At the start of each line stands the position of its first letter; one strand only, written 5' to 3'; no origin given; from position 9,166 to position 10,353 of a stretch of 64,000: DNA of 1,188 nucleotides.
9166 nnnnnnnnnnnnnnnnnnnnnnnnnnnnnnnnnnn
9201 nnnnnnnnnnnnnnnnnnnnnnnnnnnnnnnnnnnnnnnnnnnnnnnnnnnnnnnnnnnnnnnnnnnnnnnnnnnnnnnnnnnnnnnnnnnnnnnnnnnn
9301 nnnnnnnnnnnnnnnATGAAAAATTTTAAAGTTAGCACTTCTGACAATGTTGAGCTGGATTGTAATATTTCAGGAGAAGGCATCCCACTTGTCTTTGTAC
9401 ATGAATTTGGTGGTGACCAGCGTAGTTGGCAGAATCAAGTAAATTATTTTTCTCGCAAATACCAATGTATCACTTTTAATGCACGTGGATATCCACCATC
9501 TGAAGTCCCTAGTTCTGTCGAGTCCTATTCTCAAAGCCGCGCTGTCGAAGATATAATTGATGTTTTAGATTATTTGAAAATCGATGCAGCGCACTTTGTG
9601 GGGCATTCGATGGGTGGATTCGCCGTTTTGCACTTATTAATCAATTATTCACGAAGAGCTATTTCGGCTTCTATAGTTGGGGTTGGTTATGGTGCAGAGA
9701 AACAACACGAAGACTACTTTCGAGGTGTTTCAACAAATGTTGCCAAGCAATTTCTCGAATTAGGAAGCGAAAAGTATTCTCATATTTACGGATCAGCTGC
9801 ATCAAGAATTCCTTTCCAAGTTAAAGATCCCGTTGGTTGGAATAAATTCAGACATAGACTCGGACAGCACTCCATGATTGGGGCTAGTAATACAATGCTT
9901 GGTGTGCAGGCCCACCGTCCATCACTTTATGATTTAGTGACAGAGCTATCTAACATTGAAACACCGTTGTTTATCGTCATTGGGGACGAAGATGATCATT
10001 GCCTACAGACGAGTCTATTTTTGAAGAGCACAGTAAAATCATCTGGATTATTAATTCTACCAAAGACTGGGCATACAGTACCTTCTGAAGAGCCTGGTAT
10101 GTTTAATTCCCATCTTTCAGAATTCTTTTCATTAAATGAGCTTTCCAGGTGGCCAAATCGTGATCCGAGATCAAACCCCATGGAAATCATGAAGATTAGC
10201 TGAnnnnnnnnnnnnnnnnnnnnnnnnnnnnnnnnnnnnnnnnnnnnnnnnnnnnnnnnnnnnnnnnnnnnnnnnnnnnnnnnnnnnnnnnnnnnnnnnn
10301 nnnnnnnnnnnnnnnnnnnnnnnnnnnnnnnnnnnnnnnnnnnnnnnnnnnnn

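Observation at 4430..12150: Self-contained AT-rich catabolic operon for an unidentified N-containing carboxylate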

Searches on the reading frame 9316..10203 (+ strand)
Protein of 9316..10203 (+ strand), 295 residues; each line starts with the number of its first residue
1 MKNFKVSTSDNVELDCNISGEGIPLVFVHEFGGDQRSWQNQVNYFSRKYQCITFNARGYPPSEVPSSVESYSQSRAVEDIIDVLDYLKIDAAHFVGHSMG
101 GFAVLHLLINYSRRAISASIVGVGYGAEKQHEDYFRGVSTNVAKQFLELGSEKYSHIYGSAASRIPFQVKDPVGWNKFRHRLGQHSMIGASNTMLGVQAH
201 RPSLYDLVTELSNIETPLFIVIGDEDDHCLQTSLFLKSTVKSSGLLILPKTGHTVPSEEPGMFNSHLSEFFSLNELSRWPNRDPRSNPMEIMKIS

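Call 3: search_protein_families(library=pfam, proteins=[window:9316-10203:+])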
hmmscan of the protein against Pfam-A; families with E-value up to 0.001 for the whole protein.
window:9316-10203:+ (295 aa): 4 families
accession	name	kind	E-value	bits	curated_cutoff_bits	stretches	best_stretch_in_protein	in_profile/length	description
PF00561.26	Abhydrolase_1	-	1.6e-16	61.2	25.8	1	24-254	2-239/245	alpha/beta hydrolase fold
PF12697.13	Abhydrolase_6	-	2.5e-13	51.7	26.3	1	25-260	1-211/217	Alpha/beta hydrolase family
PF12146.15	Hydrolase_4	-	7.9e-07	29.1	27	1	26-230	8-206/239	Serine aminopeptidase, S33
PF06028.17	DUF915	-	2.3e-05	24.3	22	0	87-113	100-126/255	Alpha/beta hydrolase of unknown function (DUF915)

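Call 4: search_protein_families(library=ncbifam, proteins=[window:9316-10203:+])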
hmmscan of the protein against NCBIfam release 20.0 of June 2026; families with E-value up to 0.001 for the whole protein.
window:9316-10203:+ (295 aa): 23 families
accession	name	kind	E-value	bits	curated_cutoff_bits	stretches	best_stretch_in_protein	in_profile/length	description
TIGR03695.1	menH_SHCHC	equivalog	1.6e-19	70.3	208.55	1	24-271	4-251/252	2-succinyl-6-hydroxy-2,4-cyclohexadiene-1-carboxylate synthase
NF051488.1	bifunc_PcaDC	exception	2e-19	70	390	1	19-275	7-254/375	bifunctional 3-oxoadipate enol-lactonase/4-carboxymuconolactone decarboxylase PcaDC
TIGR02427.1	protocat_pcaD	equivalog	1.3e-18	67.3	255.85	1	24-114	15-103/251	3-oxoadipate enol-lactonase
TIGR03611.1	RutD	equivalog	1.5e-16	60.5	238.5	1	23-117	14-107/258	pyrimidine utilization protein D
NF011457.0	PRK14875.1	equivalog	2.1e-15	56.6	307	1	20-270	130-368/372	acetoin dehydrogenase dihydrolipoyllysine-residue acetyltransferase subunit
NF051487.1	bifunc_PcaCD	exception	1.7e-13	50.4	430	1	22-271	172-411/413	bifunctional 4-carboxymuconolactone decarboxylase/3-oxoadipate enol-lactonase PcaCD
NF004514.1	PRK05855.1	equivalog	2.7e-13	49.3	455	1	12-275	10-291/578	SDR family oxidoreductase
TIGR01250.1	pro_imino_pep_2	subfamily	5.1e-13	49.2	167.65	2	205-271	221-287/288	proline iminopeptidase-family hydrolase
NF052610.1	macro_16_ester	equivalog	1.7e-11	44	420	1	69-258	73-267/281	alpha/beta fold macrolide esterase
NF045632.1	hydroxlase_HsaD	equivalog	1.2e-10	40.9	400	1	20-117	32-131/290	4,5:9,10-diseco-3-hydroxy-5,9,17-trioxoandrosta-1(10),2-diene-4-oate hydrolase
NF045945.1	ProImpepLactob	equivalog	3.7e-09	36.5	400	1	21-122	26-129/293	proline iminopeptidase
NF008340.0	PRK11126.1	equivalog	4e-09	36.1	261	1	23-131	15-120/255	2-succinyl-6-hydroxy-2,4-cyclohexadiene-1-carboxylate synthase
TIGR03343.1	biphenyl_bphD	equivalog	4.3e-09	36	462.15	1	11-270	19-279/282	2-hydroxy-6-oxo-6-phenylhexa-2,4-dienoate hydrolase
NF033124.1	estX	equivalog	1.9e-08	33.8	600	1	53-122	62-126/280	macrolide esterase EstX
NF041759.1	mac_hydro_EstT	equivalog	2.9e-08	33.2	450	1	50-125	52-128/278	macrolide hydrolase EstT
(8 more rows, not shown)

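Call 16: search_solved_structures(query=window:9316-10203:+, max_evalue=1e-8)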
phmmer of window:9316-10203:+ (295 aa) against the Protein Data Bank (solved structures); distinct sequences matched with E-value up to 1e-8: 33.
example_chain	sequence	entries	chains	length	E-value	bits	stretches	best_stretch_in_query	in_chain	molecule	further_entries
5egn_A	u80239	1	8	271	1.8e-19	73.5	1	9-127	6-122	Esterase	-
5nfq_A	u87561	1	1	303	3e-13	53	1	22-108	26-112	epoxide hydrolase belonging to alpha/beta hydrolase superfamily metagenomic from Tomsk sam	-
4x00_A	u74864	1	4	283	2.9e-11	46.5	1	3-273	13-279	Putative hydrolase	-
2xmz_A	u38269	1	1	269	6.1e-11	45.5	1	24-270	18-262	HYDROLASE, ALPHA/BETA HYDROLASE FOLD FAMILY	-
2d0d_A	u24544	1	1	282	9.1e-11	44.9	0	18-122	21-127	2-hydroxy-6-oxo-7-methylocta-2,4-dienoate hydrolase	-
3hi4_A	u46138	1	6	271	2.2e-10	43.6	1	14-150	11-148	Arylesterase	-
3hea_A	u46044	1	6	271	2.2e-10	43.6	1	14-150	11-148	Arylesterase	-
3om8_A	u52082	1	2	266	2.2e-10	43.6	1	6-115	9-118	Probable hydrolase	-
1iun_A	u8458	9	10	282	2.4e-10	43.5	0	18-122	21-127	meta-Cleavage product hydrolase | 2-hydroxy-6-oxo-7-methylocta-2,4-dienoate hydrolase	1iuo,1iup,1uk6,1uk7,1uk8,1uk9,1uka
3ia2_A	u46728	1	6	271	4.2e-10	42.7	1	14-150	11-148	Arylesterase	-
3t4u_A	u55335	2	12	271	4.2e-10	42.7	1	14-150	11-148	Arylesterase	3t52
1va4_A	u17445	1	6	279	4.4e-10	42.6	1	14-147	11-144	Arylesterase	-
8pi1_A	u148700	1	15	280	4.9e-10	42.5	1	14-147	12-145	Arylesterase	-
4inz_A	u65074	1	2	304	7.3e-10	41.9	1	12-101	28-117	Soluble epoxide hydrolase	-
4io0_A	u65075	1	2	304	7.3e-10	41.9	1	12-101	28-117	Soluble epoxide hydrolase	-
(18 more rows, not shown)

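Call 98: predict_structure(alignment_id=A3)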
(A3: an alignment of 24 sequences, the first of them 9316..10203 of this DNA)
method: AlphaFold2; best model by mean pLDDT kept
length: 295 residues; sequences in the alignment: 24
mean_pLDDT: 88.7   pTM: 0.90
mean pLDDT of the five models: 88.7, 87.6, 87.3, 87.3, 87.1
residues with pLDDT >= 90: 178; 70-90: 93; 50-70: 21; < 50: 3
segments of 3 or more residues with pLDDT < 50: 293-295
pLDDT, mean of each block of 10 residues (from residue 1): 95 97 94 82 97 94 95 94 98 94 95 97 71 88 95 87 74 83 89 92 89 95 77 89 88 77 94 95 75 51
secondary structure, 60 per line:
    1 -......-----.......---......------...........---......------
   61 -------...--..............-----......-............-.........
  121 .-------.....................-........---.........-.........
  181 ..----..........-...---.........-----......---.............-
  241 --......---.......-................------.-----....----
elements in order: E2-7 E13-19 E23-28 H35-45 E49-54 H73-86 E92-97 H99-110 E115-121 H129-149 H151-158 H162-170 H172-182 H187-196 H204-212 E218-223 H227-239 E243-248 H252-258 H260-275 H288-291

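Call 101: fold_search(model_id=the predicted structure, library=pdb)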
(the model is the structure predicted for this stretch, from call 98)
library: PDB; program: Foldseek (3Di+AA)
matches with E <= 10: 1894; with E <= 0.001: 1576
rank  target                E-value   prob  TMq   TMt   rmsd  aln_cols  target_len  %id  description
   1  5egn_C                1.1e-19  1.00  0.73  0.82   3.4       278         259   23  Est816 as an N-Acyl homoserine lactone degrading enzyme (released 2016-11-02)
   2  3om8_B                1.1e-19  1.00  0.76  0.84   3.0       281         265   18  The crystal structure of a hydrolase from Pseudomonas aeruginosa PA01 (released 2010-09-22)
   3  4uhc                  3.3e-19  1.00  0.79  0.84   2.7       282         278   20  Structural studies of a thermophilic esterase from Thermogutta terrifontis (Native) (released 2015-06-10)
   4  5egn_H                4.3e-19  1.00  0.74  0.83   3.5       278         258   24  Est816 as an N-Acyl homoserine lactone degrading enzyme (released 2016-11-02)
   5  4uhd                  6.1e-19  1.00  0.81  0.87   2.7       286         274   19  Structural studies of a thermophilic esterase from Thermogutta terrifontis (acetate bound) (released 2015-06-10)
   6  4uhh                  7.8e-19  1.00  0.79  0.85   2.8       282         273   20  Structural studies of a thermophilic esterase from Thermogutta terrifontis (cacodylate complex) (released 2015-06-10)
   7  3om8_A                8.2e-19  1.00  0.78  0.86   3.0       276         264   20  The crystal structure of a hydrolase from Pseudomonas aeruginosa PA01 (released 2010-09-22)
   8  5egn_A                1.1e-18  1.00  0.73  0.82   3.2       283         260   23  Est816 as an N-Acyl homoserine lactone degrading enzyme (released 2016-11-02)
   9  2xua_A                1.4e-18  1.00  0.79  0.89   2.2       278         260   19  Crystal structure of the enol-lactonase from Burkholderia xenovorans LB400 (released 2011-01-26)
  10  2xua_H                2.4e-18  1.00  0.78  0.88   2.5       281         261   20  Crystal structure of the enol-lactonase from Burkholderia xenovorans LB400 (released 2011-01-26)
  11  4uhe                  2.7e-18  1.00  0.80  0.87   2.7       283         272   19  Structural studies of a thermophilic esterase from Thermogutta terrifontis (malate bound) (released 2015-06-10)
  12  21dl_A                6.3e-18  1.00  0.75  0.75   3.9       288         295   16  Crystal structure of de novo designed esterase RPA1511-5221 (released 2026-04-01)
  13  8v16_A                1.2e-17  1.00  0.75  0.84   2.9       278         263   21  Esterase with a monomeric cooperative, hysteresis or allokairy (released 2024-10-23)
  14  5h3h_A                1.5e-17  1.00  0.76  0.83   3.2       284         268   19  Esterase (EaEST) from Exiguobacterium antarcticum (released 2017-01-11)
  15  8pi1_E                1.9e-17  1.00  0.78  0.83   2.9       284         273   19  Bicyclic INCYPRO Pseudomonas fluorescens esterase (released 2023-11-01)
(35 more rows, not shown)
